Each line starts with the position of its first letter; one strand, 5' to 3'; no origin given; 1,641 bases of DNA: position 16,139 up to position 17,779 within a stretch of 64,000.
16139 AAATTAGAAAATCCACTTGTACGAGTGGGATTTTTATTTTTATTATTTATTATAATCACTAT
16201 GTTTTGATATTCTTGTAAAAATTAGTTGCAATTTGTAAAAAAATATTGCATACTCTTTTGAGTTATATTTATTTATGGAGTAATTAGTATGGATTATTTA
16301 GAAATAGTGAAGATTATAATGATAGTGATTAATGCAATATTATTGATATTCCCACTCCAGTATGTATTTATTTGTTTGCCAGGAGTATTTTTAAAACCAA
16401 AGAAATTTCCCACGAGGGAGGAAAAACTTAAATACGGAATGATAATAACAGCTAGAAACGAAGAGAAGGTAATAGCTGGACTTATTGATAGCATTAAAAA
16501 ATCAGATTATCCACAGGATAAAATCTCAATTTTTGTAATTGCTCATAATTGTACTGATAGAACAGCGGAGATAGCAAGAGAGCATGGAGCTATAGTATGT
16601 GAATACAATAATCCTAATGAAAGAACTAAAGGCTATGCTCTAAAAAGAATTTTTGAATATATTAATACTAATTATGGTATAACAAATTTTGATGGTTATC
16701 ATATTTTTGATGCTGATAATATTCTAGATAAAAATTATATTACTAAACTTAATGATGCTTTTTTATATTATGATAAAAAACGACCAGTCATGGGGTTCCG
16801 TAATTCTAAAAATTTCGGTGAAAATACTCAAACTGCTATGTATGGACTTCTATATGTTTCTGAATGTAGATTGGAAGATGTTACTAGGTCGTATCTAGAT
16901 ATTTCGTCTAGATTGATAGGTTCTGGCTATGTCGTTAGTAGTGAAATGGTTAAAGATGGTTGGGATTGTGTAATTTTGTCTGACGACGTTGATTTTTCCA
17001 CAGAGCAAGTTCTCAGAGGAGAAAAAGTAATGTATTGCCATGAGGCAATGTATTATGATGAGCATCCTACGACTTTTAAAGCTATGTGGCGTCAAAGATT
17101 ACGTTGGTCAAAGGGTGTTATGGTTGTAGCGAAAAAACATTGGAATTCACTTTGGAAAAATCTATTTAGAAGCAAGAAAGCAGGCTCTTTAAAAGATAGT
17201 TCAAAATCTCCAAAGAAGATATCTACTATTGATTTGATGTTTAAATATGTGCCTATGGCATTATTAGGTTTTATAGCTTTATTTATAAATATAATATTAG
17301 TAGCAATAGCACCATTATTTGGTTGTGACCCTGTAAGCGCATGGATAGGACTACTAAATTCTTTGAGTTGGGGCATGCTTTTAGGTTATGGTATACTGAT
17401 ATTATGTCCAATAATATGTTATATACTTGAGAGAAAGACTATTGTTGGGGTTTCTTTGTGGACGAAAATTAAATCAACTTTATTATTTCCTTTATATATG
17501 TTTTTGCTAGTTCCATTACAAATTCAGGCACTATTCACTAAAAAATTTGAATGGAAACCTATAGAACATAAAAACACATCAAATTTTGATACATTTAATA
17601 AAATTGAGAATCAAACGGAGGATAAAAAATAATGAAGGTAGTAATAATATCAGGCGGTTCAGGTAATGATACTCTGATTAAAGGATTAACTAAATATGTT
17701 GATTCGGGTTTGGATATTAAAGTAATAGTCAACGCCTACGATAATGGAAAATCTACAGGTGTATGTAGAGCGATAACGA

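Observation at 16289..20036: Coupled operon: processive GT2 synthase + CofD/YvcK-family transferase fused to a HAD phosphatase + nucleotidyltransferase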

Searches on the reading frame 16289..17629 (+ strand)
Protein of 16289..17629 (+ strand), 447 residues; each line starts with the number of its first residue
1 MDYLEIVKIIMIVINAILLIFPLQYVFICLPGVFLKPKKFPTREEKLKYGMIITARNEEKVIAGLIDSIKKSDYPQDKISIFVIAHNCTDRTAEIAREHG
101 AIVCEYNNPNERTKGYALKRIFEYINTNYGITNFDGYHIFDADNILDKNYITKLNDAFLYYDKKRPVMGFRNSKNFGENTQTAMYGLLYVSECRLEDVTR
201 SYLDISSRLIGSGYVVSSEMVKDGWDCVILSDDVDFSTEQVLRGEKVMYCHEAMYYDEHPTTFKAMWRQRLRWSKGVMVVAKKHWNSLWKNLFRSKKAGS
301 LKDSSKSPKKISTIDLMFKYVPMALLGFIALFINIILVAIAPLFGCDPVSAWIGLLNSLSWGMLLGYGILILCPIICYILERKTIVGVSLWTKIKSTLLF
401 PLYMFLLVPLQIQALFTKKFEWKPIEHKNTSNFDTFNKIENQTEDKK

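Call 3: search_protein_families(library=pfam, proteins=[window:16289-17629:+], max_evalue=0.1)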
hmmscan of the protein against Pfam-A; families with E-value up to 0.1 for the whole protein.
window:16289-17629:+ (447 aa): 4 families
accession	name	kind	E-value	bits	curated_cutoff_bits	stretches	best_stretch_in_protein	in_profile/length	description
PF13641.12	Glyco_tranf_2_3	-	4.2e-19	69.9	27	1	51-276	5-230/230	Glycosyltransferase like family 2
PF13632.12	Glyco_trans_2_3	-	5.9e-17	62.6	27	1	139-365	4-198/198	Glycosyl transferase family group 2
PF00535.33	Glycos_transf_2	-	8e-09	36.1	23.3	1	52-159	3-104/168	Glycosyl transferase family 2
PF13704.12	Glyco_tranf_2_4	-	0.071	14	27.5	0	80-147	21-85/98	Glycosyl transferase family 2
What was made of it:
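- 16289..17632 (+): g1: membrane-embedded GT2 synthase (447 aa). It has one N-terminal TM segment, the motifs DAD141, DD232 and QRLRW269, and about three C-terminal TM segments. It is an orthologue of the M. fermentans glucofuranan synthase. Pfam GT2 families (call 3).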

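Call 4: search_protein_families(library=ncbifam, proteins=[window:16289-17629:+], max_evalue=0.1)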
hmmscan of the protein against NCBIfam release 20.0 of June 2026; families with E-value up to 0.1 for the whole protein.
window:16289-17629:+ (447 aa): 12 families
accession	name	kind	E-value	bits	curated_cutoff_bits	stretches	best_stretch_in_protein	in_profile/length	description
NF041865.1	EpsU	equivalog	1.4e-26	93.5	700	1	41-301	33-288/394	exopolysaccharide biosynthesis GT2 family glycosyltransferase EpsU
TIGR03937.1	PgaC_IcaA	equivalog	9.4e-12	44.6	422.3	1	25-291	23-284/407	poly-beta-1,6-N-acetyl-D-glucosamine synthase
NF053846.1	glyco_with_XrtP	equivalog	7.5e-10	38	520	2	223-415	245-422/440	XrtP-associated glycosyltransferase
TIGR04182.1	glyco_TIGR04182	equivalog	1.3e-08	34.6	325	1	51-144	4-92/293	S-layer glycoprotein N-glycosyltransferase AglJ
TIGR03111.1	glyc2_xrt_Gpos1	hypoth_equivalog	1.8e-08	33.6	363.95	2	9-153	11-151/439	TIGR03111 family XrtG-associated glycosyltransferase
NF010496.0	PRK13915.1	equivalog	7.7e-06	25.2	262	1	47-108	31-93/307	glucosyl-3-phosphoglycerate synthase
TIGR03469.1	HpnB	hypoth_equivalog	1.1e-05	24.7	379.25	1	42-99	39-95/386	hopene-associated glycosyltransferase HpnB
NF041391.1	DPhHxTase_Halo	equivalog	8.4e-05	21.6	375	1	55-129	3-71/213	dolichyl-phosphate hexose transferase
TIGR03965.1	mycofact_glyco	equivalog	0.00053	19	280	0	229-287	252-310/467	mycofactocin biosynthesis glycosyltransferase MftF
TIGR03030.1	CelA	equivalog_domain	0.00057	18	699.1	1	224-279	324-379/714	UDP-forming cellulose synthase catalytic subunit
NF058614.1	PPMAGASynPpgS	equivalog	0.005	16.3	370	1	51-147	4-90/226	polyprenyl-phospho-N-acetylgalactosaminyl synthase PpgS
TIGR04283.1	glyco_like_mftF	equivalog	0.026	14.1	182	1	51-106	3-56/221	TIGR04283 family arsenosugar biosynthesis glycosyltransferase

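Call 38: find_homologous_proteins(query=window:16289-17629:+, max_evalue=1e-20)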
Query window:16289-17629:+ (447 aa): 3524 proteins with E <= 1e-20 among 8000 candidates; the best 120 are listed.
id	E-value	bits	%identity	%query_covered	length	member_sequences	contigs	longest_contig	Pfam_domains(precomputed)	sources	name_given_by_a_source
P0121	0.0e+0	1029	100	100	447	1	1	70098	PF13632.13,PF13641.13,PF00535.33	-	-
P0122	8.4e-186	636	60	99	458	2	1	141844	PF13632.13,PF13641.13,PF00535.33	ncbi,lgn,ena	-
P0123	2.3e-168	579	59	98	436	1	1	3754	PF13632.13,PF13641.13,PF00535.33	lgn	-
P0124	5.5e-163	561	57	100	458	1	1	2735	PF13632.13,PF13641.13,PF00535.33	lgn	-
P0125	3.4e-161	555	57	99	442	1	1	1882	PF13632.13,PF13641.13,PF00535.33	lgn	-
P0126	5.2e-160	551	56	100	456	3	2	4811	PF13632.13,PF13641.13,PF00535.33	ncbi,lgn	-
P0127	1.8e-159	549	55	100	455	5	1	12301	PF13632.13,PF13641.13,PF00535.33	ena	-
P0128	2.2e-158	546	56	98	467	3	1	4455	PF13632.13,PF13641.13,PF00535.33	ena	-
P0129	2.3e-158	546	55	99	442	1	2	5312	PF13632.13,PF13641.13,PF00535.33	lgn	-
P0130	1.5e-157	543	55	99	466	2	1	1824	PF13632.13,PF13641.13,PF00535.33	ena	-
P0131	1.2e-155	537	54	100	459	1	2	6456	PF13632.13,PF13641.13,PF14093.12,PF00535.33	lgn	-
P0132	8.6e-155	534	55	98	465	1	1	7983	PF13632.13,PF13641.13,PF00535.33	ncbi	-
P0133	5.1e-154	531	54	98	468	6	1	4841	PF13632.13,PF13641.13,PF00535.33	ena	-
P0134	5.1e-153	528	53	100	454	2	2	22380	PF13632.13,PF13641.13,PF00535.33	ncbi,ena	-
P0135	1.8e-152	526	54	100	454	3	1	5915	PF13632.13,PF13641.13,PF00535.33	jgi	-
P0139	1.6e-149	517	54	98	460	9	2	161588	PF13632.13,PF13641.13,PF00535.33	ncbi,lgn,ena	-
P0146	1.3e-137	477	49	100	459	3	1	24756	PF13632.13,PF13641.13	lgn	-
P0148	5.3e-135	469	52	96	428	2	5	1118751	PF13632.13,PF13641.13,PF00535.33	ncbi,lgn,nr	ncbi:glycosyltransferase family 2 protein [Mycoplasmopsis fermentans]|nr:glycosyltransferase family 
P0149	1.3e-129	451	47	99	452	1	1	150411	PF13632.13,PF13641.13,PF00535.33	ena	-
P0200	1.1e-120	422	45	100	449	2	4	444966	PF13632.13,PF13641.13,PF00535.33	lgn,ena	-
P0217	1.4e-119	418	44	98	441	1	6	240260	PF13632.13,PF13641.13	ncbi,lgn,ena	-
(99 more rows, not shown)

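Call 39: find_encoding_contigs(protein=P0148, flank=8000, max_places=3)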
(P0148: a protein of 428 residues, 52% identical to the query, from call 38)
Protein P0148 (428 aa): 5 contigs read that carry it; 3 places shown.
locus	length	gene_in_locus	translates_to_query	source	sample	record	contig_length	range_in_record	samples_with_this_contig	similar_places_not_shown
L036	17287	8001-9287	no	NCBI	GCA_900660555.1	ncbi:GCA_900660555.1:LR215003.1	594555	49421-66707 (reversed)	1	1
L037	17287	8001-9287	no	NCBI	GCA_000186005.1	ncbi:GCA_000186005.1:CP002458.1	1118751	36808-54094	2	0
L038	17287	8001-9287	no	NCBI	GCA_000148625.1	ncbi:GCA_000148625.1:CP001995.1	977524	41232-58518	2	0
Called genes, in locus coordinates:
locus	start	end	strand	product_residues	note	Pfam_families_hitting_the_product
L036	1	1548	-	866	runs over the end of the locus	PF02378:PTS_EIIC, PF00367:PTS_EIIB, PF00358:PTS_EIIA_1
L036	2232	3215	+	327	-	PF21948:LplA-B_cat, PF03099:BPL_LplA_LipB, PF10437:Lip_prot_lig_C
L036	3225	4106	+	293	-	PF06821:Ser_hydrolase (faint), PF00561:Abhydrolase_1, PF12697:Abhydrolase_6, PF12146:Hydrolase_4 (weak)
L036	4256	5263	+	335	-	PF13641:Glyco_tranf_2_3, PF00535:Glycos_transf_2, PF10111:Glyco_tranf_2_2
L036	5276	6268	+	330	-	PF01073:3Beta_HSD, PF01370:Epimerase, PF02719:Polysacc_synt_2, PF04321:RmlD_sub_bind, PF13460:NAD_binding_10, PF16363:GDP_Man_Dehyd, PF07993:NAD_binding_4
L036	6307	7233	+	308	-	-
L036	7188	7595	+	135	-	-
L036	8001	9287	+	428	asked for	PF00535:Glycos_transf_2 (weak), PF13641:Glyco_tranf_2_3, PF13632:Glyco_trans_2_3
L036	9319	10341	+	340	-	PF01933:CofD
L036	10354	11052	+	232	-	PF12804:NTP_transf_3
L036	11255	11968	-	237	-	PF00665:rve (weak)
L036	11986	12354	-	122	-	PF13936:HTH_38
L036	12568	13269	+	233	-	PF00005:ABC_tran, PF13304:AAA_21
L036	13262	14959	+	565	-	-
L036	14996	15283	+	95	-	-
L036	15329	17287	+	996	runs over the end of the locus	-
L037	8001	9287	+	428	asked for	PF00535:Glycos_transf_2 (weak), PF13641:Glyco_tranf_2_3, PF13632:Glyco_trans_2_3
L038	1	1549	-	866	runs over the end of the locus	PF02378:PTS_EIIC, PF00367:PTS_EIIB, PF00358:PTS_EIIA_1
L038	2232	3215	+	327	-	PF21948:LplA-B_cat, PF03099:BPL_LplA_LipB, PF10437:Lip_prot_lig_C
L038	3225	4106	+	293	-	PF06821:Ser_hydrolase (faint), PF00561:Abhydrolase_1, PF12697:Abhydrolase_6, PF12146:Hydrolase_4 (weak)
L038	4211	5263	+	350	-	PF00535:Glycos_transf_2, PF10111:Glyco_tranf_2_2, PF13641:Glyco_tranf_2_3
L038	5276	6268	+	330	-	PF01073:3Beta_HSD, PF01370:Epimerase, PF02719:Polysacc_synt_2, PF04321:RmlD_sub_bind, PF13460:NAD_binding_10, PF16363:GDP_Man_Dehyd, PF07993:NAD_binding_4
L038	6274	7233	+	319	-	-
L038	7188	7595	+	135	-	-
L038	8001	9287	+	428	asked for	PF00535:Glycos_transf_2 (weak), PF13641:Glyco_tranf_2_3, PF13632:Glyco_trans_2_3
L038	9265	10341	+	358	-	PF01933:CofD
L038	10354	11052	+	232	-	PF12804:NTP_transf_3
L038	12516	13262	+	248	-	PF00005:ABC_tran, PF13304:AAA_21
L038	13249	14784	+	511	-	-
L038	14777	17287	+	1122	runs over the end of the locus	-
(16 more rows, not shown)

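Call 40: find_encoding_contigs(protein=P0200, flank=6000, max_places=2)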
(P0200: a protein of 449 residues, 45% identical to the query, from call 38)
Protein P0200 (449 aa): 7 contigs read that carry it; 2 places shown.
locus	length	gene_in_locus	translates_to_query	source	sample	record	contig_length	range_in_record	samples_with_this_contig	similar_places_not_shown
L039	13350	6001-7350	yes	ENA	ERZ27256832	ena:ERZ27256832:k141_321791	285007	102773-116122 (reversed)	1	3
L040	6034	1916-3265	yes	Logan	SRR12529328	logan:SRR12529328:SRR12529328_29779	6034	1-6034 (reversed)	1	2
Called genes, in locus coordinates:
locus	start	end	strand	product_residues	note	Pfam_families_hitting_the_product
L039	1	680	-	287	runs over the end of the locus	-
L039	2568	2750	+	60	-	-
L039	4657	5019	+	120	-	-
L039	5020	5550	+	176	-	-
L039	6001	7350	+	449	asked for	PF00535:Glycos_transf_2, PF13641:Glyco_tranf_2_3, PF13632:Glyco_trans_2_3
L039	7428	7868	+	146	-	PF01281:Ribosomal_L9_N, PF03948:Ribosomal_L9_C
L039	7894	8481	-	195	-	PF00702:Hydrolase (weak), PF06941:NT5C, PF13419:HAD_2 (weak)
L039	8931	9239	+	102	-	PF00338:Ribosomal_S10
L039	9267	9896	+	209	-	PF00297:Ribosomal_L3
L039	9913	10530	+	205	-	PF00573:Ribosomal_L4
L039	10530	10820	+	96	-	PF00276:Ribosomal_L23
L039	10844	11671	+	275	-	PF00181:Ribosomal_L2_N, PF03947:Ribosomal_L2_C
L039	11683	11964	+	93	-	PF00203:Ribosomal_S19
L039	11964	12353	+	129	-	PF00237:Ribosomal_L22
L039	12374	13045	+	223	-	PF05316:VAR1 (faint), PF07650:KH_2, PF00189:Ribosomal_S3_C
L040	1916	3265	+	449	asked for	PF00535:Glycos_transf_2, PF13641:Glyco_tranf_2_3, PF13632:Glyco_trans_2_3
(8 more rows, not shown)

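Call 41: find_encoding_contigs(protein=P0217, flank=6000, max_places=2)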
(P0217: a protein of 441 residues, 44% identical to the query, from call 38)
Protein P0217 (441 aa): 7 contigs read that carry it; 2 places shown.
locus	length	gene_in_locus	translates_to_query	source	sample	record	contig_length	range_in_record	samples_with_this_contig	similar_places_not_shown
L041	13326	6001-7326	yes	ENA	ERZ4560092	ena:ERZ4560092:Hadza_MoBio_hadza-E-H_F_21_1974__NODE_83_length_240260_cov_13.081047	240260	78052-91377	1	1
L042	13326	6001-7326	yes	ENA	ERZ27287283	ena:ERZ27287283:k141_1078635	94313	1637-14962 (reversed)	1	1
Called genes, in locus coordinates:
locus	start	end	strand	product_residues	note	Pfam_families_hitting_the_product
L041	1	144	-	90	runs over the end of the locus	PF06961:DUF1294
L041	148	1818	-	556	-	PF00749:tRNA-synt_1c, PF03950:tRNA-synt_1c_C, PF20974:tRNA-synt_1c_C2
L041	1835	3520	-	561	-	PF00749:tRNA-synt_1c, PF19269:Anticodon_2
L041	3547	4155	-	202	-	PF23023:Anti-Pycsar_Apyc1 (weak), PF00753:Lactamase_B, PF12706:Lactamase_B_2 (weak)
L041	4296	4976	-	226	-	PF00027:cNMP_binding, PF13545:HTH_Crp_2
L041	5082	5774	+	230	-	PF00037:Fer4 (weak), PF12797:Fer4_2 (weak), PF12837:Fer4_6, PF13237:Fer4_10 (weak), PF14697:Fer4_21, PF12838:Fer4_7, PF13187:Fer4_9 (weak), PF27217:AF_0155, +1 more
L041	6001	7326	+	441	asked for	PF13641:Glyco_tranf_2_3, PF13632:Glyco_trans_2_3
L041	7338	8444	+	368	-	PF03629:SASA (faint)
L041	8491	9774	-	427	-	PF00890:FAD_binding_2 (weak), PF01266:DAO (weak), PF12831:FAD_oxidored, PF13450:NAD_binding_8 (weak), PF12831:FAD_oxidored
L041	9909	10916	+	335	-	-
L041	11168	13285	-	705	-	PF17191:RecG_wedge, PF00270:DEAD, PF04851:ResIII, PF00271:Helicase_C, PF19833:RecG_dom3_C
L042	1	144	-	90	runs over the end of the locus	PF06961:DUF1294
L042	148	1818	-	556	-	PF00749:tRNA-synt_1c, PF03950:tRNA-synt_1c_C, PF20974:tRNA-synt_1c_C2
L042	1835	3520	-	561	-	PF00749:tRNA-synt_1c, PF19269:Anticodon_2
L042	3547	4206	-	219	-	PF00753:Lactamase_B, PF23023:Anti-Pycsar_Apyc1 (weak), PF12706:Lactamase_B_2 (weak)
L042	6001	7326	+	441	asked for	PF13641:Glyco_tranf_2_3, PF13632:Glyco_trans_2_3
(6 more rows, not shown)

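Call 72: find_encoding_contigs(protein=P0146, flank=4000, max_places=1)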
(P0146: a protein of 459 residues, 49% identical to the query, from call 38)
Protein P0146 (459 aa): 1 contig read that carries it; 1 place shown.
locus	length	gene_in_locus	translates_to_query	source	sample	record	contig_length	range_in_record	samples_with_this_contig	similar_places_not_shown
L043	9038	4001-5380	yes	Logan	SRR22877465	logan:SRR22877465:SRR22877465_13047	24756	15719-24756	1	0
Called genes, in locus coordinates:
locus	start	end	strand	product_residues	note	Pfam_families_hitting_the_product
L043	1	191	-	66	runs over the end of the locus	-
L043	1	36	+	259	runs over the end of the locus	PF02674:Colicin_V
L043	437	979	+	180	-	PF06866:DUF1256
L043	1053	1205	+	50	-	-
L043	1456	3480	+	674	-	PF06480:FtsH_ext (weak), PF00004:AAA, PF17862:AAA_lid_3, PF01434:Peptidase_M41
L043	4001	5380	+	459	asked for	PF13641:Glyco_tranf_2_3, PF13632:Glyco_trans_2_3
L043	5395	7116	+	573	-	PF01933:CofD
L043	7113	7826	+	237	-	PF01128:IspD, PF12804:NTP_transf_3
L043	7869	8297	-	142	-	PF07883:Cupin_2 (weak)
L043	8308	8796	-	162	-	PF12682:Flavodoxin_4, PF02525:Flavodoxin_2 (weak)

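Call 73: find_encoding_contigs(protein=P0149, flank=4000, max_places=1)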
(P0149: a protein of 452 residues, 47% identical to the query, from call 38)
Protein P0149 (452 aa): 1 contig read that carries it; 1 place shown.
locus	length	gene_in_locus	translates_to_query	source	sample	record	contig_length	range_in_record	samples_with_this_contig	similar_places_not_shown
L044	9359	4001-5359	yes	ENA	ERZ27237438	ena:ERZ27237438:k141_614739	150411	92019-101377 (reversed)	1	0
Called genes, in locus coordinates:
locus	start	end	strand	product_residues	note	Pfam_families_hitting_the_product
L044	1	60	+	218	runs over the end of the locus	PF00702:Hydrolase, PF13419:HAD_2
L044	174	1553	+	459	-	PF01523:PmbA_TldD_1st, PF19290:PmbA_TldD_2nd, PF19289:PmbA_TldD_3rd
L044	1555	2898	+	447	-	PF01523:PmbA_TldD_1st, PF19290:PmbA_TldD_2nd, PF19289:PmbA_TldD_3rd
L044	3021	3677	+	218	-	PF00702:Hydrolase, PF12710:HAD, PF13419:HAD_2, PF13242:Hydrolase_like (weak)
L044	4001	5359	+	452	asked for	PF00535:Glycos_transf_2 (weak), PF13641:Glyco_tranf_2_3, PF13632:Glyco_trans_2_3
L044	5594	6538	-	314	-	PF02779:Transket_pyr, PF02780:Transketolase_C, PF22613:Transketolase_C_1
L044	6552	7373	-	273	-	PF00456:Transketolase_N, PF13292:DXP_synthase_N, PF00676:E1_dh, PF09364:XFP_N (weak)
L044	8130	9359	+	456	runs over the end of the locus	PF10509:GalKase_gal_bdg, PF00288:GHMP_kinases_N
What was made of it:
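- Stand-alone GT2 paralogues at 42-47% identity are abundant in Clostridia (calls 38, 40, 41, 73).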

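Call 74: find_encoding_contigs(protein=P0139, flank=4000, max_places=1)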
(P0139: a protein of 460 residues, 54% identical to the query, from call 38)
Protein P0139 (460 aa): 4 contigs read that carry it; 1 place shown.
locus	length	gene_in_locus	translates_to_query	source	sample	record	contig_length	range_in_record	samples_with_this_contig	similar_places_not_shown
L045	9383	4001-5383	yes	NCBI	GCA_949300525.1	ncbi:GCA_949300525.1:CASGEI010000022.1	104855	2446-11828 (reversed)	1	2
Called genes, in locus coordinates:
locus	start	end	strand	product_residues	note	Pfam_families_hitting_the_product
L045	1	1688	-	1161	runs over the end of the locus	PF01855:POR_N, PF17147:PFOR_II, PF13187:Fer4_9 (faint), PF01558:POR, PF10371:EKR, PF12838:Fer4_7, PF13484:Fer4_16 (weak), PF02775:TPP_enzyme_C, +4 more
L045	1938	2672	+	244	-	PF01416:PseudoU_synth_1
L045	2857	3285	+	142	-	PF00572:Ribosomal_L13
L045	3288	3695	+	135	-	PF00380:Ribosomal_S9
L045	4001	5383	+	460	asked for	PF00535:Glycos_transf_2, PF13641:Glyco_tranf_2_3, PF13632:Glyco_trans_2_3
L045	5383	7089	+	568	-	PF01933:CofD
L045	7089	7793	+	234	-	PF01128:IspD (weak), PF12804:NTP_transf_3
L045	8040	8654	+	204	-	-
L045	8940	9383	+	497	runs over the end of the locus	PF01433:Peptidase_M1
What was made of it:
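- The module tracks one specific GT2 subclade (calls 72-74).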
